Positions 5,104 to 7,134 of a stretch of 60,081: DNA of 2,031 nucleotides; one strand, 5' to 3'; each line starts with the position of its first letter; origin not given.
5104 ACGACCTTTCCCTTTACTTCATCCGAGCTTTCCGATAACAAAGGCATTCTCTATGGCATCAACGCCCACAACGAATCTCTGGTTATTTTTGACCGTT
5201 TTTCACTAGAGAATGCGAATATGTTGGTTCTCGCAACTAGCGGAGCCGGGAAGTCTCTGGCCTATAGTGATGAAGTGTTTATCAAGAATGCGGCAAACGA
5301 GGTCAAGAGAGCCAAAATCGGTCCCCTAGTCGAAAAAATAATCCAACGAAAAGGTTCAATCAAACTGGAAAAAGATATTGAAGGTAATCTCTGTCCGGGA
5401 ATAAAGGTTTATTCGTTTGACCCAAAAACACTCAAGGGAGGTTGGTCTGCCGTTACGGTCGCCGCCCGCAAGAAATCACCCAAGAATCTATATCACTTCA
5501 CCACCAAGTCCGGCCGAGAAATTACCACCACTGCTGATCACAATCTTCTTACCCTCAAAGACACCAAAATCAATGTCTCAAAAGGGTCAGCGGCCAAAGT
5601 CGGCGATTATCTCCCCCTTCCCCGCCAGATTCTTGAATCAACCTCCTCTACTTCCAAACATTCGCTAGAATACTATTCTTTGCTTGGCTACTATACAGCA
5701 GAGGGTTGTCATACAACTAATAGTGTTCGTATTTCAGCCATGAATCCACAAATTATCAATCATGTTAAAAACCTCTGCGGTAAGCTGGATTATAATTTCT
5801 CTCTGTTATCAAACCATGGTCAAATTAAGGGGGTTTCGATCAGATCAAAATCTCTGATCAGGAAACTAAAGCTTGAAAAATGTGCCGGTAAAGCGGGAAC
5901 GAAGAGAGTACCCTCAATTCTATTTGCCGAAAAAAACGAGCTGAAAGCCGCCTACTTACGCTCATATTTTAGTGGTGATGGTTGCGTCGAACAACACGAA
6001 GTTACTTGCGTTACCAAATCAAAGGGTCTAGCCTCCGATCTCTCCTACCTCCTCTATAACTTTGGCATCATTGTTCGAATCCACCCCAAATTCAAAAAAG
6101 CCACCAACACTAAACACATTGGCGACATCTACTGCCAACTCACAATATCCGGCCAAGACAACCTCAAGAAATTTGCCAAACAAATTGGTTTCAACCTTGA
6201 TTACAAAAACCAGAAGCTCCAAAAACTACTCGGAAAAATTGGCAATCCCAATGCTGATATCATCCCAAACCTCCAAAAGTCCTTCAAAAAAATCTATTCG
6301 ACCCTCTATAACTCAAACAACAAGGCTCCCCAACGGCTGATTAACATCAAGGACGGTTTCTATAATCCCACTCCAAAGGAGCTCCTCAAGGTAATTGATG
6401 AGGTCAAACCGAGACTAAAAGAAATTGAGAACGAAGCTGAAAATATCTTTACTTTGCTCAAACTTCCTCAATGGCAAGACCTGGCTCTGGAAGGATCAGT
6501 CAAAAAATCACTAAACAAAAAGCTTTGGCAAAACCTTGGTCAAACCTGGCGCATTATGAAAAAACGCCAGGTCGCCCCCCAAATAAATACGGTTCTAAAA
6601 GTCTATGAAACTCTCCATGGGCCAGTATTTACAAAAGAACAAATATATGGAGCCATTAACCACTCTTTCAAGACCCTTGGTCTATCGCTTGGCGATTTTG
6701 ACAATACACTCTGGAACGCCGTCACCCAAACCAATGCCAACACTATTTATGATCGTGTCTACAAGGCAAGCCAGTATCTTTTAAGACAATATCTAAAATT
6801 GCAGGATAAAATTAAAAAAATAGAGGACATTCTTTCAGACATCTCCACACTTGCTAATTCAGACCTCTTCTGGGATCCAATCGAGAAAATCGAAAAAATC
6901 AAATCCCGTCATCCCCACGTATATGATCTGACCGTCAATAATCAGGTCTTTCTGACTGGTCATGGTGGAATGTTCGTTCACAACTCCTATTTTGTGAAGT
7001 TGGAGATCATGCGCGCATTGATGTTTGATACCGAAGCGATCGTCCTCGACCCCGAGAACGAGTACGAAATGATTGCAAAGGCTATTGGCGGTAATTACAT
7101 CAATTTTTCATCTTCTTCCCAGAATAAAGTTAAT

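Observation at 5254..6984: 577-aa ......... intein splitting the Walker A lysine and serine of a VirB4-type secretion ATPase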

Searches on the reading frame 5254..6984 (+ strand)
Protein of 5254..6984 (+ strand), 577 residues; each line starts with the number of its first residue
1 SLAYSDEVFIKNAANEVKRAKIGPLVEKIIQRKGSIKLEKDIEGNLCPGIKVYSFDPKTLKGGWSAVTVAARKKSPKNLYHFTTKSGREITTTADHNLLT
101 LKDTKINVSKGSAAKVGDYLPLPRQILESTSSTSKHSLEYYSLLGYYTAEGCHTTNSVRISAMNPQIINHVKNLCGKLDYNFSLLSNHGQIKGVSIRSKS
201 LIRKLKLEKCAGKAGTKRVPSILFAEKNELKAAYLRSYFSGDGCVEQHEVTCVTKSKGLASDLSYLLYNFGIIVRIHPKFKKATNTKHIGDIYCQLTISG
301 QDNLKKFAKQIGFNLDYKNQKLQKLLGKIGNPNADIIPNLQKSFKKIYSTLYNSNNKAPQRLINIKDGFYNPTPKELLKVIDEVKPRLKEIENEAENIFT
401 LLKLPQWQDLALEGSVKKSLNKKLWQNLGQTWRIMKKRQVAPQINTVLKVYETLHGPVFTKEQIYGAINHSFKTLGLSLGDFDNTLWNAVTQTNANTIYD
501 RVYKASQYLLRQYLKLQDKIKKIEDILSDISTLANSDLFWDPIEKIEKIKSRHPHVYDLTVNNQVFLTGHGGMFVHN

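Call 4: search_protein_families(library=pfam, proteins=[window:5254-6984:+], max_evalue=0.1)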
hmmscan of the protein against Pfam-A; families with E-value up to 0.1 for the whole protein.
window:5254-6984:+ (577 aa): 4 families
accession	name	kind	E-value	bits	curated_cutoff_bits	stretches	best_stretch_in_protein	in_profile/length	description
PF14528.11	LAGLIDADG_3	-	2.8e-21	76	22.5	1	229-312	1-82/82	LAGLIDADG-like domain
PF14890.11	Intein_splicing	-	8.9e-19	68.2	35.8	1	52-577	23-155/155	Intein splicing domain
PF08656.15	DASH_Dad3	-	0.053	14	23.1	0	507-547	6-48/76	DASH complex subunit Dad3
PF18596.6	Sld7_C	-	0.09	13.4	23.2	0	485-526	24-65/77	Sld7 C-terminal domain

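Call 5: search_protein_families(library=ncbifam, proteins=[window:5254-6984:+], max_evalue=0.1)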
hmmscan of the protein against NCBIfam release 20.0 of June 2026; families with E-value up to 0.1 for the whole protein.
window:5254-6984:+ (577 aa): 15 families
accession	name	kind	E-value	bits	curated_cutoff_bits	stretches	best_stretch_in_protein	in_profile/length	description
NF011491.0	PRK14898.1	equivalog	2.6e-40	138.2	783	3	143-349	248-449/860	DNA-directed RNA polymerase subunit A''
NF003157.0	PRK04132.1-2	equivalog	5.4e-31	107.3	1103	1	73-571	107-591/864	replication factor C small subunit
NF005852.0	PRK07773.1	equivalog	2.1e-27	95.8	780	3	216-339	597-726/886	replicative DNA helicase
NF045703.1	rSAM_Tes_intein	exception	9.3e-23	80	1700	2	139-332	370-560/1040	tetraether lipid synthase Tes, intein-containing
NF003159.0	PRK04132.1-4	equivalog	1e-20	73.4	999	1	74-577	118-584/852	replication factor C small subunit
NF011418.0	PRK14845.1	equivalog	3.3e-17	61.6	756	1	83-390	97-375/1049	translation initiation factor IF-2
NF006207.0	PRK08332.1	equivalog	1.9e-14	51.9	2400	1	73-334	942-1208/1684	vitamin B12-dependent ribonucleotide reductase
NF038098.1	GyrA_w_intein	exception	3.5e-14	51.7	1850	1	78-342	173-445/1232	intein-containing DNA gyrase subunit A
NF011303.0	PRK14715.1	equivalog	6.5e-14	50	1585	2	142-325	1122-1304/1627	DNA-directed DNA polymerase II large subunit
TIGR01445.1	intein_Nterm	domain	1.5e-10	41.9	24.5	1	14-100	14-83/83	intein N-terminal splicing region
NF011287.0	PRK14698.1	equivalog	2.3e-09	35.8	1238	1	141-308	394-558/1017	V-type ATP synthase subunit A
NF038162.1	RtcB_rel_intein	exception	6.3e-08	31.1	1150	2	29-103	102-174/961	intein-containing RtcB family protein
NF011302.0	PRK14714.1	equivalog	7.7e-08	30.3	1791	1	49-140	980-1060/1350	DNA-directed DNA polymerase II large subunit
NF007798.0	PRK10503.1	equivalog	0.023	12.3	1584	1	471-554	726-803/1040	MdtB/MuxB family multidrug efflux RND transporter permease subunit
NF000165.3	AAC_6p_Entco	exception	0.092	12.6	300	0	529-559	116-146/178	aminoglycoside N-acetyltransferase AAC(6')-Ii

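Call 23: search_solved_structures(query=window:5254-6984:+, max_evalue=0.01, show_alignments=3)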
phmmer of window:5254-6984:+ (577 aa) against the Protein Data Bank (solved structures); distinct sequences matched with E-value up to 0.01: 9.
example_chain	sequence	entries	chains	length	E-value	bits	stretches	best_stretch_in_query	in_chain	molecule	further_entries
2cw7_A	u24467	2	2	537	3.9e-17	65.1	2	15-126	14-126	Endonuclease PI-PkoII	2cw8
5o9j_A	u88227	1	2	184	6.9e-15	57.7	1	3-127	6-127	Transcription initiation factor IIB,Transcription initiation factor IIB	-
5o9i_A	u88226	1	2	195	2e-14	56.2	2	3-126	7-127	Transcription initiation factor IIB,Transcription initiation factor IIB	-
6rpq_A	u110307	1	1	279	7.2e-12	47.7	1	17-125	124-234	Ubiquitin-like protein SMT3,1108aa long hypothetical cell division control protein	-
6rpp_A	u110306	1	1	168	3.4e-09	38.9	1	9-114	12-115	Cell division control protein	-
2jmz_A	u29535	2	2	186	3.8e-06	28.9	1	2-153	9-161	Hypothetical protein MJ0781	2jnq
7qsu_A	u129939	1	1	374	1.9e-05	26.6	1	141-308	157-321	V-ATPase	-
6frh_A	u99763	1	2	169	0.0062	18.2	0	507-562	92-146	Replicative DNA helicase,Replicative DNA helicase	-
6frg_A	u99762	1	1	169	0.0063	18.2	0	507-562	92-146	Replicative DNA helicase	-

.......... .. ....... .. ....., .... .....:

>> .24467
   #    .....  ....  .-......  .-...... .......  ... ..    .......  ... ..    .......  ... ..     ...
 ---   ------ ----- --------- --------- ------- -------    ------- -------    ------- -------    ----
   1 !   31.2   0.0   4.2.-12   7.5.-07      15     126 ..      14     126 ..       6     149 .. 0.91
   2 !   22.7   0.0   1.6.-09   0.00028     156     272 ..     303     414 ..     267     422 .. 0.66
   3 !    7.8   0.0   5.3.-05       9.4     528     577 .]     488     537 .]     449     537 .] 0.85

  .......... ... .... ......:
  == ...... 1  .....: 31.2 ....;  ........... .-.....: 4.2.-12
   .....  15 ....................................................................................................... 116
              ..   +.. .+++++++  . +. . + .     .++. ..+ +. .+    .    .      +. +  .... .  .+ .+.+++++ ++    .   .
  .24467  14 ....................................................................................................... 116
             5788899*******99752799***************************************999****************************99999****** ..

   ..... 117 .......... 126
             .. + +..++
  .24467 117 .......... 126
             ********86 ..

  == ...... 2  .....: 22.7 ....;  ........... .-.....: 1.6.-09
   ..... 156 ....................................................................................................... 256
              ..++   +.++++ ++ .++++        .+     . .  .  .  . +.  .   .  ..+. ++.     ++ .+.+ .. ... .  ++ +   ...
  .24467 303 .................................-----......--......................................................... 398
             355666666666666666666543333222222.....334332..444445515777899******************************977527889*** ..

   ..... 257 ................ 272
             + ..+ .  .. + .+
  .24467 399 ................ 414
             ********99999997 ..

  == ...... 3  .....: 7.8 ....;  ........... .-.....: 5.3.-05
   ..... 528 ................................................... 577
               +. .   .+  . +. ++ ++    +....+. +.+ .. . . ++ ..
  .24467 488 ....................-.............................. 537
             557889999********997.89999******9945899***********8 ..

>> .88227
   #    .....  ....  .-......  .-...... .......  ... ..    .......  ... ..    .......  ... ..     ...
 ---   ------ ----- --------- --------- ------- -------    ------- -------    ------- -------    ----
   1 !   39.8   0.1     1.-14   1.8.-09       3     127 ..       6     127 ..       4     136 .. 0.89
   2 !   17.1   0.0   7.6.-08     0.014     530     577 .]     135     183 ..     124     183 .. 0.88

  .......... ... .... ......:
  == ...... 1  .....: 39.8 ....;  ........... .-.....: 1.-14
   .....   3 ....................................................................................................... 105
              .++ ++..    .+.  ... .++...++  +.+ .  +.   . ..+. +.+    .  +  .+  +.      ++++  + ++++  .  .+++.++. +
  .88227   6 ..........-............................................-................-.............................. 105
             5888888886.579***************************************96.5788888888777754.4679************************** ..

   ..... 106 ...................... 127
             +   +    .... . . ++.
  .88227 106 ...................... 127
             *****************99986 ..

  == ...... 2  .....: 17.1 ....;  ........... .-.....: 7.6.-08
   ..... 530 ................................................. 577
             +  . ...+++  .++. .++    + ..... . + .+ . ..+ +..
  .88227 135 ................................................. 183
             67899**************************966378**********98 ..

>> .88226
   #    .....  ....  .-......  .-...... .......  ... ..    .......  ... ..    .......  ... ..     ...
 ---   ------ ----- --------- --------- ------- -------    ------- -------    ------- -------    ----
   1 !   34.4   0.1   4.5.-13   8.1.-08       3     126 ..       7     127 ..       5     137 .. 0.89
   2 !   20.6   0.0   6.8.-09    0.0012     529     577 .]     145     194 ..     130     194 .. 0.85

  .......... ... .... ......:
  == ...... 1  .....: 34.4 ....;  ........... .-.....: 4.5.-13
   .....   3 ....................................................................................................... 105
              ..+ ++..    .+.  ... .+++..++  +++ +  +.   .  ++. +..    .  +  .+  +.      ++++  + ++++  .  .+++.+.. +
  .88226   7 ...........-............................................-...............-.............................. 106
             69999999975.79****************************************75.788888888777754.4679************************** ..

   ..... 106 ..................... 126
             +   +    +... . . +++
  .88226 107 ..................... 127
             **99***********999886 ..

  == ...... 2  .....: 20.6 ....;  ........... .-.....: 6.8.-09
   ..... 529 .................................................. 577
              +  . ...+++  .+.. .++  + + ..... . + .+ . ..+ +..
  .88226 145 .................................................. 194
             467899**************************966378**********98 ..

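Call 35: predict_structure(alignment_id=A1)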
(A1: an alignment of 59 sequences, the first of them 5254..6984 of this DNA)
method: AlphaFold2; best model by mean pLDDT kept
length: 577 residues; sequences in the alignment: 59
mean_pLDDT: 92.9   pTM: 0.86
mean pLDDT of the five models: 92.9, 92.8, 92.3, 92.1, 91.7
residues with pLDDT >= 90: 483; 70-90: 85; 50-70: 9; < 50: 0
segments of 3 or more residues with pLDDT < 50: none
pLDDT, mean of each block of 10 residues (from residue 1): 92 89 96 94 94 92 94 96 96 91 86 92 90 82 96 93 95 97 94 95 91 90 92 98 94 96 97 95 83 95 95 97 89 78 95 93 94 93 97 95 94 94 95 93 95 90 94 95 93 87 97 96 95 94 96 95 90 83
secondary structure, 60 per line:
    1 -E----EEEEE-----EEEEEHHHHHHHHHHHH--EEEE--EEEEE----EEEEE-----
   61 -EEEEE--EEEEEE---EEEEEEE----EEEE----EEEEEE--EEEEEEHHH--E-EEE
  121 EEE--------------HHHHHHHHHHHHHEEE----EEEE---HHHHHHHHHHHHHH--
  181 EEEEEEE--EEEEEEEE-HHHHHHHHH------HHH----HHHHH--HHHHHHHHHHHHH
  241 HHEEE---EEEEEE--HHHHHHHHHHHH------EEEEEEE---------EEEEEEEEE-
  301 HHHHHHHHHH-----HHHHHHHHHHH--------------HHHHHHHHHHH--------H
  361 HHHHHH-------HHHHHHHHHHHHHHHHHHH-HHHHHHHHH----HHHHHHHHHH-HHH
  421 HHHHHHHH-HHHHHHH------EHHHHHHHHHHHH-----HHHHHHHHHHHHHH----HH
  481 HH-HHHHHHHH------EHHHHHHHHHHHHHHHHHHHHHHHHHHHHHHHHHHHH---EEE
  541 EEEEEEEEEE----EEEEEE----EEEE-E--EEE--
elements in order: E7-11 E17-21 H22-33 E36-39 E42-46 E51-55 E62-66 E69-74 E78-84 E89-92 E97-102 E105-110 E118-123 H138-150 E151-153 E158-161 H165-178 E181-187 E190-197 H199-207 H221-225 H228-242 E243-245 E249-254 H257-268 E275-281 E291-299 H301-310 H316-326 H341-351 H360-366 H374-392 H394-402 H407-416 H418-428 H430-436 H444-455 H461-474 H479-482 H484-491 H499-534 E538-550 E555-560 E565-568 E573-575

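Call 38: fold_search(model_id=the predicted structure, library=pdb)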
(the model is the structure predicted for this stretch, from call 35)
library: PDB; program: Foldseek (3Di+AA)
matches with E <= 10: 413; with E <= 0.001: 77
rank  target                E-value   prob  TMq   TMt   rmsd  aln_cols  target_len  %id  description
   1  7qss                  2.4e-21  1.00  0.54  0.71  15.6       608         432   16  Crystal structure of homing endonuclease-associated TliVMA intein (C1A) (released 2022-03-30)
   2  1dq3                  4.5e-19  1.00  0.52  0.65  15.0       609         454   16  CRYSTAL STRUCTURE OF AN ARCHAEAL INTEIN-ENCODED HOMING ENDONUCLEASE PI-PFUI (released 2000-07-05)
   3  7qsu                  1.2e-18  1.00  0.47  0.73   4.1       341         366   21  Crystal structure of homing endonuclease-associated TliVMA intein (C1A, d333-339) (released 2022-03-30)
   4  2cw7                  1.5e-18  1.00  0.52  0.55  18.7       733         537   15  Crystal structure of intein homing endonuclease II (released 2006-04-18)
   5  7qst                  3.8e-15  1.00  0.41  0.64   5.9       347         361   20  Crystal structure of homing endonuclease-associated PhoVMA intein (C1A) (released 2022-03-30)
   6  1ef0_A                9.7e-10  1.00  0.34  0.44   8.2       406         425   14  CRYSTAL STRUCTURE OF PI-SCEI MINIPRECURSOR (released 2000-06-07)
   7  1vde_B                7.1e-09  1.00  0.34  0.44   6.8       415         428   15  PI-SCEI, A HOMING ENDONUCLEASE WITH PROTEIN SPLICING ACTIVITY (released 1998-04-08)
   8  1jva_B                1.3e-08  1.00  0.34  0.43   6.5       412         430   13  CRYSTAL STRUCTURE OF THE VMA1-DERIVED ENDONUCLEASE BEARING THE N AND C EXTEIN PROPEPTIDES (released 2002-08-29)
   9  5o9i_A                1.9e-08  1.00  0.20  0.65   1.7       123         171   24  Crystal structure of transcription factor IIB Mvu mini-intein (released 2017-11-01)
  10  5o9i_B                3.5e-08  1.00  0.20  0.63   1.7       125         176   26  Crystal structure of transcription factor IIB Mvu mini-intein (released 2017-11-01)
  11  1um2_B                4.7e-08  1.00  0.34  0.44   7.1       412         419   14  Crystal Structure of the Vma1-Derived Endonuclease with the Ligated Extein Segment (released 2004-09-22)
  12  5o9j_B                9.6e-08  1.00  0.19  0.52   4.0       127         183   27  Crystal structure of transcription factor IIB Mja mini-intein (released 2017-11-01)
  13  1dfa                  1.2e-07  1.00  0.34  0.45   7.0       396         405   14  CRYSTAL STRUCTURE OF PI-SCEI IN C2 SPACE GROUP (released 1999-12-08)
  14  1vde_A                1.3e-07  1.00  0.33  0.43   8.2       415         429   14  PI-SCEI, A HOMING ENDONUCLEASE WITH PROTEIN SPLICING ACTIVITY (released 1998-04-08)
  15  1lws_A                1.3e-07  1.00  0.31  0.39   8.9       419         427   13  Crystal structure of the intein homing endonuclease PI-SceI bound to its recognition sequence (released 2002-09-27)
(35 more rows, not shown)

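Call 65: search_dna_similar(query=window:5254-6984:+, collection=plasmids, mode=protein, max_evalue=0.0001, max_rows=25)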
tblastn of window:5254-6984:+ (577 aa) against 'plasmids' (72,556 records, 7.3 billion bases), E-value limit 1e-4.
Records with a match: 3; places in all: 3; records where one place covers at least 80% of the query: 0.
Best place of each record, by identity: <60% 3.
By first word of the organism name: Halorussus 2; Streptomyces 1.
By predicted mobility (MOB-suite, as given by PLSDB): non-mobilizable 3.
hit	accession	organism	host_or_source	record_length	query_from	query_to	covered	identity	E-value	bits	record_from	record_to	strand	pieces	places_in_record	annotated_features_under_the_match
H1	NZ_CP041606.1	Streptomyces sp. S1D4-14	Isolated strain,Microscale soil grain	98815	19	328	54%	24.1%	6e-13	80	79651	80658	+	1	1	LAGLIDADG family homing endonuclease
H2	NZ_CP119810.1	Halorussus caseinilyticus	cell culture,coastal saline-alkali land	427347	50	322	47%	24.3%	2e-8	65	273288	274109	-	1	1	DEAD/DEAH box helicase family protein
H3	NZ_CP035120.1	Halorussus pelagicus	pure culture,salted brown alga Laminaria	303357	50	322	47%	23.2%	2e-6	59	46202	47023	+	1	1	DEAD/DEAH box helicase family protein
